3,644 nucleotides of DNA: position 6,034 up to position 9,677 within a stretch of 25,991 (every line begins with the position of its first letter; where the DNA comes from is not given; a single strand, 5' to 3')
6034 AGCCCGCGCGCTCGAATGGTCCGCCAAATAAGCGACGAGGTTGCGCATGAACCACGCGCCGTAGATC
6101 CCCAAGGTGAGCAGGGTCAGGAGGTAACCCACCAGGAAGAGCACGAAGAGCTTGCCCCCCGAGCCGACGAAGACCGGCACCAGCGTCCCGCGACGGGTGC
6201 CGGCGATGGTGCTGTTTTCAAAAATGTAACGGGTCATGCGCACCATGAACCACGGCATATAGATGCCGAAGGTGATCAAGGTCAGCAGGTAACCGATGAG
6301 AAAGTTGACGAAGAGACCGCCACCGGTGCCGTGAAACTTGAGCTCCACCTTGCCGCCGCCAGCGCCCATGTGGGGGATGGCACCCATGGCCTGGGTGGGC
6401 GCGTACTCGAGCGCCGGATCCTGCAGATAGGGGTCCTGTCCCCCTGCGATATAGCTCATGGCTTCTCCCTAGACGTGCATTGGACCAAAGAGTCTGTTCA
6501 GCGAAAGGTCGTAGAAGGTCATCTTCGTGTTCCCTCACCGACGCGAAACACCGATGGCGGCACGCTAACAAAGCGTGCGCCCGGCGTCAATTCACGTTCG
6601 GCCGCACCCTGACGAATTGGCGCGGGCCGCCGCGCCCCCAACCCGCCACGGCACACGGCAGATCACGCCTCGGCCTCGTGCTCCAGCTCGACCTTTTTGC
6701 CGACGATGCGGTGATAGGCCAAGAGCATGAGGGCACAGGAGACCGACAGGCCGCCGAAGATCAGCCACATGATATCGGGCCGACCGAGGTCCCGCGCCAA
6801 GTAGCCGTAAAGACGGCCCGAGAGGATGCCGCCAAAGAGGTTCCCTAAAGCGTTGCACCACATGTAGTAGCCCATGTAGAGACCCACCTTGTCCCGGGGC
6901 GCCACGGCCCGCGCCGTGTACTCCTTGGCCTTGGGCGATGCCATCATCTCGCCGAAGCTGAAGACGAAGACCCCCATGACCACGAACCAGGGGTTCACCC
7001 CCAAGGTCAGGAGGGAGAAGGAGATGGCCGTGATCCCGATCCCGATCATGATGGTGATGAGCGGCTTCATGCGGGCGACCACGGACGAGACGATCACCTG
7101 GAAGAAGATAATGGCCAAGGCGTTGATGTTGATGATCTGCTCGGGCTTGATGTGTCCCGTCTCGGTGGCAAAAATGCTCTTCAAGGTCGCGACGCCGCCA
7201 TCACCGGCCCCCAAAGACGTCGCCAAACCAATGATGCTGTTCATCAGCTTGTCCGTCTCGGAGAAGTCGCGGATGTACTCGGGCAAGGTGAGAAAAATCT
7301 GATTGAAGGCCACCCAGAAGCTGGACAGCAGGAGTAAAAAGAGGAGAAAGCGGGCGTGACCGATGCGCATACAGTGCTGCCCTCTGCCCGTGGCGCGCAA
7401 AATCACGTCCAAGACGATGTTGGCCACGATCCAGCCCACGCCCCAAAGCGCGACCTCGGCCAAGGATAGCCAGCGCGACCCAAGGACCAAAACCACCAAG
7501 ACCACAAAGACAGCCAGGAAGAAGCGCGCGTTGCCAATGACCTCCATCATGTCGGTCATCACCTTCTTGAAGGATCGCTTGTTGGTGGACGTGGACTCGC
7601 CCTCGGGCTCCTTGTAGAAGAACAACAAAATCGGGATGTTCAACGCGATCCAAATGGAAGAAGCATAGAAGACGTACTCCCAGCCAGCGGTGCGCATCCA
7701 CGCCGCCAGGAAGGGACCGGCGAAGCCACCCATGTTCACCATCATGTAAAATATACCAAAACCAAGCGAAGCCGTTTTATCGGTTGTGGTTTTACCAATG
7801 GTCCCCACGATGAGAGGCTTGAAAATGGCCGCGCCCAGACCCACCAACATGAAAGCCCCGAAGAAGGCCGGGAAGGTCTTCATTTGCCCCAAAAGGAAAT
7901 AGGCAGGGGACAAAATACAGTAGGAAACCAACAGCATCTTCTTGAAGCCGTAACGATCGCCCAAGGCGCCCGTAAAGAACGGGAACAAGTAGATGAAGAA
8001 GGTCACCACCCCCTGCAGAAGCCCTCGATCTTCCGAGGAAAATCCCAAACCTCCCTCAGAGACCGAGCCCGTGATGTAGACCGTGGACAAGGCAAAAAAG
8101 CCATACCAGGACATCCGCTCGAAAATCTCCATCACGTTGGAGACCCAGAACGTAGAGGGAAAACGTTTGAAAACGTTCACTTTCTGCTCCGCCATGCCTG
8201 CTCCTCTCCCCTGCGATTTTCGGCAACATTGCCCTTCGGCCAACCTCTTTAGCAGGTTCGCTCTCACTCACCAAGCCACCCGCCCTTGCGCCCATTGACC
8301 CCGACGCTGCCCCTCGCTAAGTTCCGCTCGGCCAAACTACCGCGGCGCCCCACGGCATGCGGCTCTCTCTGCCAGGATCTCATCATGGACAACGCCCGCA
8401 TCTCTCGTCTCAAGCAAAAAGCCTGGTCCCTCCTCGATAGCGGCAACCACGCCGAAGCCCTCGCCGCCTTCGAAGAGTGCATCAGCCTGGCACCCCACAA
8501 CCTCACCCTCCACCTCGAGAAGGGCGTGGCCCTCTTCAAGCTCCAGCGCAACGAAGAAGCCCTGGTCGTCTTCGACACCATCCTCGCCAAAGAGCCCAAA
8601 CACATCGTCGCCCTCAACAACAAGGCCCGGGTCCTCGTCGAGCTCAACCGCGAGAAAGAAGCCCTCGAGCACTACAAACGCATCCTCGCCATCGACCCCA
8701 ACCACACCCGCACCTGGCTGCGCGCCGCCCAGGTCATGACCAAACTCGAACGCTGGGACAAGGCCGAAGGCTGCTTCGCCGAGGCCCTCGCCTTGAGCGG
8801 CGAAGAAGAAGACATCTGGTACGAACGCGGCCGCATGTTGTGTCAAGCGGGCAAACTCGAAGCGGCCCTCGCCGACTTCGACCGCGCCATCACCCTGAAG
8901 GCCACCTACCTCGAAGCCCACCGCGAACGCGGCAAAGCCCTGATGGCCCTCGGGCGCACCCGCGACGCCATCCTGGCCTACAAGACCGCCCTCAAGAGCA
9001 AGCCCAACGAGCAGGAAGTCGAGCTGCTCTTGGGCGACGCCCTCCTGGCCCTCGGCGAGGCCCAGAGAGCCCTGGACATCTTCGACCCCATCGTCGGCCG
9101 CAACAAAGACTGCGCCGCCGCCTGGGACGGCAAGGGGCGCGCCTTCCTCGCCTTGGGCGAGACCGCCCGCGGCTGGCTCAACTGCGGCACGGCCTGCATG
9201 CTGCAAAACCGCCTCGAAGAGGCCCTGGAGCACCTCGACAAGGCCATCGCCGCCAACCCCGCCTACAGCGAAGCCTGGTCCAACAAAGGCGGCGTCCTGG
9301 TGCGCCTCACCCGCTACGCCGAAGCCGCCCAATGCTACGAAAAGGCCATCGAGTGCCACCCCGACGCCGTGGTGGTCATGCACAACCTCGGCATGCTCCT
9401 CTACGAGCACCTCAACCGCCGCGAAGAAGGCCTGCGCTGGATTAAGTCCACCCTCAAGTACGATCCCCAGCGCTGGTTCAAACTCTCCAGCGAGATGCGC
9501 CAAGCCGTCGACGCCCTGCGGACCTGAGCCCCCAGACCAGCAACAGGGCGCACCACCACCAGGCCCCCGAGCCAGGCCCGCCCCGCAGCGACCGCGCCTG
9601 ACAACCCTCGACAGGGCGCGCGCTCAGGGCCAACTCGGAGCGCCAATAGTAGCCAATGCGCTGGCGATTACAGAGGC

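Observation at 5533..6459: Membrane protein made of five near-identical 55-aa repeats, with DNA-level repeats indicating recent or homogenised intragenic amplification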

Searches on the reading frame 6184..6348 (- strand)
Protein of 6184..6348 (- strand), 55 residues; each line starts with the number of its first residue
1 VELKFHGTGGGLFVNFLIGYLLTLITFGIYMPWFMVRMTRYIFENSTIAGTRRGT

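Call 18: search_protein_families(library=pfam, proteins=[window:6184-6348:-], max_evalue=1)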
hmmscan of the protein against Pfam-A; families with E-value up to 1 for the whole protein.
seq(55 aa): 4 families
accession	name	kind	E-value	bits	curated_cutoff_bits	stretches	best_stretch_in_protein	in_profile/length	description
PF05987.18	DUF898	-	8.7e-12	45.2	28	1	2-52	3-53/336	Bacterial protein of unknown function (DUF898)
PF14018.11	DUF4234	-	3.3e-05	24.4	25.3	1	20-42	7-29/70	Domain of unknown function (DUF4234)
PF20403.5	DUF6693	-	0.0021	18.6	31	1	14-48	69-103/104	Family of unknown function (DUF6693)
PF06291.16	Lambda_Bor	-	0.32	11.6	25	1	20-32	56-68/75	Bor protein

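Call 59: search_protein_representatives(alignment_id=A2)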
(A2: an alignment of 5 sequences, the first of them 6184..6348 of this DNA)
Query: 5 sequences, 55 profile positions. Proteins with E-value up to 0.001 (for the whole library): 3513; up to 1e-10: 923; up to 1e-30: 57. The best 150 are listed.
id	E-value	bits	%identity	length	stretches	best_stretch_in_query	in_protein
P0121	5.4e-88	304.3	-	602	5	2-53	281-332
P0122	6.8e-88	304.0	-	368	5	3-52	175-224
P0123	1.4e-79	277.3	-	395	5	2-54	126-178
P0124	6.7e-77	268.8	-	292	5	2-53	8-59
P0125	1.1e-76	268.1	-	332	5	2-53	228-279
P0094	1.0e-75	265.0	-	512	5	2-54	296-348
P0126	1.9e-75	264.1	-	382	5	4-49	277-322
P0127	1.2e-74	261.6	-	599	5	4-52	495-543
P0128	3.2e-73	257.0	-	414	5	3-53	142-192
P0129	2.3e-72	254.2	-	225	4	2-52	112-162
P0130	5.0e-71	250.0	-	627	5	4-53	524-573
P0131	6.3e-70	246.4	-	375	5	4-53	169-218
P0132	2.8e-68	241.2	-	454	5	8-53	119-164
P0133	6.0e-68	240.1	-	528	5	4-53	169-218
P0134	3.8e-67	237.5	-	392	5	2-54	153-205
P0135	2.3e-66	235.0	-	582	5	4-53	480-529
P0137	4.8e-65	230.8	-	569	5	2-54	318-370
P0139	1.7e-64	229.0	-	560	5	2-54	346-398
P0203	1.5e-25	104.3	-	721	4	3-53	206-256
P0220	5.4e-24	99.3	-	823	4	3-51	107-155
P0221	6.2e-24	99.1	-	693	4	3-48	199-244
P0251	5.2e-22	93.0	-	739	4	3-48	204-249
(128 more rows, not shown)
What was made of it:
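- Among the 150 best of 3,513 hits in 1.84 billion representative proteins, five is the commonest count, six is the maximum, and 2-4 units also occur (call 59).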

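Call 65: search_protein_families(library=pfam, proteins=[P0121, P0127, P0130, P0135, P0137, P0139, P0203, P0220, P0221, P0251], max_evalue=0.001)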
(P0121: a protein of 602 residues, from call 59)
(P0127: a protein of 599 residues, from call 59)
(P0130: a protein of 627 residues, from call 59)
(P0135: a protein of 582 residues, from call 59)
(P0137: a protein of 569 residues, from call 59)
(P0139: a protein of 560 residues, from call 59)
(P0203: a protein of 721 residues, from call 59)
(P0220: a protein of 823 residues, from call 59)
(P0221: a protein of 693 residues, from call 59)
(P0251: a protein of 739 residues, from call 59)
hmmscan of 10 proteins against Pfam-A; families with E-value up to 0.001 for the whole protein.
P0121 (602 aa): 4 families
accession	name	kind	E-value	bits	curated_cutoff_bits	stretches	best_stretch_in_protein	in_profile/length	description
PF05987.18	DUF898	-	6.4e-39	134.4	28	5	283-328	5-50/336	Bacterial protein of unknown function (DUF898)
PF00498.31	FHA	-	2.6e-14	53.8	20.7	1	26-83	1-62/67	FHA domain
PF16697.10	Yop-YscD_cpl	-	1.1e-12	48.5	33.2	1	22-96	15-92/94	Inner membrane component of T3SS, cytoplasmic domain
PF20403.5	DUF6693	-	1.6e-06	28.7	31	1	398-492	8-103/104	Family of unknown function (DUF6693)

P0127 (599 aa): 5 families
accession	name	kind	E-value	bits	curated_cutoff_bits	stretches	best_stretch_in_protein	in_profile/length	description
PF05987.18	DUF898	-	4.1e-45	154.8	28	5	493-539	3-49/336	Bacterial protein of unknown function (DUF898)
PF14018.11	DUF4234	-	6.7e-15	55.4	25.3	1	344-419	5-64/70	Domain of unknown function (DUF4234)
PF20403.5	DUF6693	-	1.3e-13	51.5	31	2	337-428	10-102/104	Family of unknown function (DUF6693)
PF00498.31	FHA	-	6.8e-13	49.3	20.7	1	27-90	1-67/67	FHA domain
PF16697.10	Yop-YscD_cpl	-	2.4e-08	34.5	33.2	1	20-99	12-93/94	Inner membrane component of T3SS, cytoplasmic domain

P0130 (627 aa): 5 families
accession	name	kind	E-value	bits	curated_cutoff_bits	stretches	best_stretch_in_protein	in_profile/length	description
PF05987.18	DUF898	-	8.5e-41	140.6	28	5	522-577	3-58/336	Bacterial protein of unknown function (DUF898)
PF14018.11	DUF4234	-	1.7e-15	57.3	25.3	1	431-508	8-69/70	Domain of unknown function (DUF4234)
PF20403.5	DUF6693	-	3.5e-14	53.3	31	4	472-568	6-103/104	Family of unknown function (DUF6693)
PF00498.31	FHA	-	1.2e-09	38.9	20.7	1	33-91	2-63/67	FHA domain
PF16697.10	Yop-YscD_cpl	-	2.6e-07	31.2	33.2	1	26-102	13-91/94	Inner membrane component of T3SS, cytoplasmic domain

P0135 (582 aa): 3 families
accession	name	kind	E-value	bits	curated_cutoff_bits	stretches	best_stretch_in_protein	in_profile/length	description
PF05987.18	DUF898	-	1.1e-36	127.1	28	4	480-528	5-53/336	Bacterial protein of unknown function (DUF898)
PF14018.11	DUF4234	-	1.6e-11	44.6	25.3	1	387-459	8-64/70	Domain of unknown function (DUF4234)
PF20403.5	DUF6693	-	2.3e-11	44.3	31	2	428-524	6-103/104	Family of unknown function (DUF6693)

P0137 (569 aa): 5 families
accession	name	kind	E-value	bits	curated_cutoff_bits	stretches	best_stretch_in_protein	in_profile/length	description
PF05987.18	DUF898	-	1.1e-39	136.9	28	5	428-475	3-50/336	Bacterial protein of unknown function (DUF898)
PF20403.5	DUF6693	-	1.3e-16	61.1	31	2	377-474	5-103/104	Family of unknown function (DUF6693)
PF00498.31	FHA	-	3.9e-15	56.5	20.7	1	36-98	1-67/67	FHA domain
PF16697.10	Yop-YscD_cpl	-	5.3e-11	43.1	33.2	1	30-105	13-91/94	Inner membrane component of T3SS, cytoplasmic domain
PF14018.11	DUF4234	-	0.00035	21.1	25.3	0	446-518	7-64/70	Domain of unknown function (DUF4234)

P0139 (560 aa): 5 families
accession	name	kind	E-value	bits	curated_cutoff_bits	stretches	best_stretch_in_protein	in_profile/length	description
PF05987.18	DUF898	-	5.1e-31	108.4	28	3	291-340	3-52/336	Bacterial protein of unknown function (DUF898)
PF00498.31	FHA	-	1.8e-11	44.7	20.7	1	28-91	2-67/67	FHA domain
PF16697.10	Yop-YscD_cpl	-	1.9e-09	38.1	33.2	1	18-98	10-91/94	Inner membrane component of T3SS, cytoplasmic domain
PF14018.11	DUF4234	-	4.1e-07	30.5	25.3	0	365-439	8-66/70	Domain of unknown function (DUF4234)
PF20403.5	DUF6693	-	0.0001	22.9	31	0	357-447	12-103/104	Family of unknown function (DUF6693)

P0203 (721 aa): 3 families
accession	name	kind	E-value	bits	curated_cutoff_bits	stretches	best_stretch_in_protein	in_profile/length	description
PF05987.18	DUF898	-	8.9e-15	55.1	28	2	66-153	85-172/336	Bacterial protein of unknown function (DUF898)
PF03793.24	PASTA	-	1.1e-11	45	23.2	1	523-584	1-63/64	PASTA domain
PF20403.5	DUF6693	-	3.3e-06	27.7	31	1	110-200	10-102/104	Family of unknown function (DUF6693)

P0220 (823 aa): 3 families
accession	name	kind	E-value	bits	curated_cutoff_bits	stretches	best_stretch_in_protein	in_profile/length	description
PF05987.18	DUF898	-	6.7e-14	52.2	28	2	15-156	180-313/336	Bacterial protein of unknown function (DUF898)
PF03793.24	PASTA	-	2.3e-13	50.3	23.2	1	615-675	3-64/64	PASTA domain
PF20403.5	DUF6693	-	1.3e-05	25.7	31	1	114-206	9-103/104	Family of unknown function (DUF6693)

P0221 (693 aa): 2 families
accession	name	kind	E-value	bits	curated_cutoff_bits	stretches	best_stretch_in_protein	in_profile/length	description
PF05987.18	DUF898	-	9.3e-15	55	28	1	151-192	266-307/336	Bacterial protein of unknown function (DUF898)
PF20403.5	DUF6693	-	4.5e-05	24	31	0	52-127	9-90/104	Family of unknown function (DUF6693)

P0251 (739 aa): 3 families
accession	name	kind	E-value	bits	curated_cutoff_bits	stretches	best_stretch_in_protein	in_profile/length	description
PF05987.18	DUF898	-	2.7e-14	53.5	28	3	52-111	6-66/336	Bacterial protein of unknown function (DUF898)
PF03793.24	PASTA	-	2e-12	47.3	23.2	1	510-572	1-64/64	PASTA domain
PF20403.5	DUF6693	-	5.8e-07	30.1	31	1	107-182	9-86/104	Family of unknown function (DUF6693)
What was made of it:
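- N-terminal FHA domains in five of ten long relatives scanned place the N-terminus in the cytoplasm (call 65).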

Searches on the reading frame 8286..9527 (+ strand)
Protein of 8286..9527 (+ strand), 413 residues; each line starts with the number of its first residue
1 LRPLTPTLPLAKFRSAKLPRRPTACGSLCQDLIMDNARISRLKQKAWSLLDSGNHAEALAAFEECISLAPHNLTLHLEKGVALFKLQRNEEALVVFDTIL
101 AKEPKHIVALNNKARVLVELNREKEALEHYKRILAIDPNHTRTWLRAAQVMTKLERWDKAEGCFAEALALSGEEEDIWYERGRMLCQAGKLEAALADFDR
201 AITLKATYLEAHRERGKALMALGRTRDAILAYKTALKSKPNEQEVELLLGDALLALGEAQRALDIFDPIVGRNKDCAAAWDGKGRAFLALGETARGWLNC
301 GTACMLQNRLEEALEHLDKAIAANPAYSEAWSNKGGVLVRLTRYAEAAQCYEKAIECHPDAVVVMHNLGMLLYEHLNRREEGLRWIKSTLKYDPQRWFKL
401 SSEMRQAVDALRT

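Call 71: search_protein_families(library=pfam, proteins=[window:8286-9527:+], max_evalue=0.001)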
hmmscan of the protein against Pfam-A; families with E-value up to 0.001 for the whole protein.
window:8286-9527:+ (413 aa): 31 families (the best 25 are shown)
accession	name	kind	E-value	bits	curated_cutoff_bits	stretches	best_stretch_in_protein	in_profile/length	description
PF07719.23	TPR_2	-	3.7e-49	161.2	27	6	329-360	2-33/34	Tetratricopeptide repeat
PF00515.34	TPR_1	-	7.5e-45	149.4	27.8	5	294-326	1-33/34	Tetratricopeptide repeat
PF13432.12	TPR_16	-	3e-39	133.5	32.7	5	214-267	2-55/65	Tetratricopeptide repeat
PF14559.12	TPR_19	-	9.1e-38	128.9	25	4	49-106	1-58/68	Tetratricopeptide repeat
PF13414.12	TPR_11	-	2.3e-34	117.3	26.8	3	182-223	1-42/42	TPR repeat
PF13428.12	TPR_14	-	1.9e-33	111.9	23.5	3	113-150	7-44/44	Tetratricopeptide repeat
PF13181.12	TPR_8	-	3.4e-31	105.1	25.7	0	45-72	7-34/34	Tetratricopeptide repeat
PF13431.12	TPR_17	-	3.3e-28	96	24.4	1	350-373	1-24/34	Tetratricopeptide repeat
PF13424.12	TPR_12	-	1.3e-27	96.2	30.1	3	75-137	5-75/77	Tetratricopeptide repeat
PF13371.12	TPR_9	-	5.3e-21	74.9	35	1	121-176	9-64/73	Tetratricopeptide repeat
PF12895.13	ANAPC3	-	1.5e-16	60.8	27.2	1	89-165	5-80/82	Anaphase-promoting complex, cyclosome, subunit 3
PF23914.1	TPR_CcmH_CycH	-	3.2e-16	60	42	0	52-136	63-150/158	Cytochrome c-type biogenesis protein H TPR domain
PF13174.12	TPR_6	-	1.4e-15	57.2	26.3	0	45-70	6-31/33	Tetratricopeptide repeat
PF13176.12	TPR_7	-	4.4e-15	54.9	27.9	0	145-176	3-34/36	Tetratricopeptide repeat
PF13374.12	TPR_10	-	7.4e-14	51.7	27.5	0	109-136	4-31/42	Tetratricopeptide repeat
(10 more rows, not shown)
